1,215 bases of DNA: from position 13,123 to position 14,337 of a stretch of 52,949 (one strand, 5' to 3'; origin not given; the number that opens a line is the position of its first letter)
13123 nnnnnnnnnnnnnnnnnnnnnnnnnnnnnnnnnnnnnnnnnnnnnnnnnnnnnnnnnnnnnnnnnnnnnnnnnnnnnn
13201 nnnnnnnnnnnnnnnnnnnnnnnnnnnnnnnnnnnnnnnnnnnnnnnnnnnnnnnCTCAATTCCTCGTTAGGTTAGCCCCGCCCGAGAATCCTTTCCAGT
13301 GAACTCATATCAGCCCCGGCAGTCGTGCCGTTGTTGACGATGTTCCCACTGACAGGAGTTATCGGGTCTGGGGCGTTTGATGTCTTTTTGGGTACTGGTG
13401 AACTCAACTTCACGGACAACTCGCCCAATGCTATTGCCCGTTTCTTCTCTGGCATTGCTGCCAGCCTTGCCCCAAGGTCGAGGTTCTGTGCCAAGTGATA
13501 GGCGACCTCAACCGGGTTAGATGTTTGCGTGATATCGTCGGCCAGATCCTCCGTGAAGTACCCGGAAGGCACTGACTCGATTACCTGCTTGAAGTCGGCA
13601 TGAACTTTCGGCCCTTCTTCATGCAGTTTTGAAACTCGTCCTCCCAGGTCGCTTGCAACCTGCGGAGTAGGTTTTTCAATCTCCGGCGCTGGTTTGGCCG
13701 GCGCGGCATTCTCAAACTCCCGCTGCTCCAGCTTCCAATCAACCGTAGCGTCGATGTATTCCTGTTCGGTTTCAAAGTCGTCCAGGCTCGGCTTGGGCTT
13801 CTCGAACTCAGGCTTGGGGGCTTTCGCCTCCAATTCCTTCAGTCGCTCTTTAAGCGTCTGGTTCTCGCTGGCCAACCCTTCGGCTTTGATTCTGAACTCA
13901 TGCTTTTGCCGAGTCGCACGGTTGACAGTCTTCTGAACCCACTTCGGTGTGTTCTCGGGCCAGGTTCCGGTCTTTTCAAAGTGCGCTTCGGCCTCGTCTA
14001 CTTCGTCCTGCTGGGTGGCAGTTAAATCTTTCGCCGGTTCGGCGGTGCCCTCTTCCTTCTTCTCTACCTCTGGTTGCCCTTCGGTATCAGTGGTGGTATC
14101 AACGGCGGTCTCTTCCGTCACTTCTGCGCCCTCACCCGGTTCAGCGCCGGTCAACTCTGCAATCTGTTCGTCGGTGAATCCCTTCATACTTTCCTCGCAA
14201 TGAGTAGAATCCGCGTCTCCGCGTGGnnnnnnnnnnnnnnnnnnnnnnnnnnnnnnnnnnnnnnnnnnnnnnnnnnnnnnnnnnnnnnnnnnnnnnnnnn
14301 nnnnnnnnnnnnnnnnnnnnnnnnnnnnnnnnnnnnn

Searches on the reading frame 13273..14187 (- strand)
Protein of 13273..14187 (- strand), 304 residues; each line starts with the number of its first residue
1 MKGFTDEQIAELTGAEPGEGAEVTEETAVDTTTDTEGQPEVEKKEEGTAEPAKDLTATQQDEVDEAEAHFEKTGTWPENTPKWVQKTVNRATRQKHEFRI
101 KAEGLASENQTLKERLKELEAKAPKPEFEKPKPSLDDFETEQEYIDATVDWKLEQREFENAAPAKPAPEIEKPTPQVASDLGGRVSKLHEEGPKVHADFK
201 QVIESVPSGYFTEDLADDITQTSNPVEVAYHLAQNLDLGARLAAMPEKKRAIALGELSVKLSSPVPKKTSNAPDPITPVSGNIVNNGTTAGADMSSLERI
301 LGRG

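Call 89: search_protein_families(library=phrogs, proteins=[window:13273-14187:-], max_evalue=0.001)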
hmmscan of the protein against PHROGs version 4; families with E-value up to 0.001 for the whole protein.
window:13273-14187:- (304 aa): 1 family
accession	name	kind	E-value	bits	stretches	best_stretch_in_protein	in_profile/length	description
phrog_8865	-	head and packaging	1.2e-33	118.1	1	19-282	13-269/297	head scaffolding protein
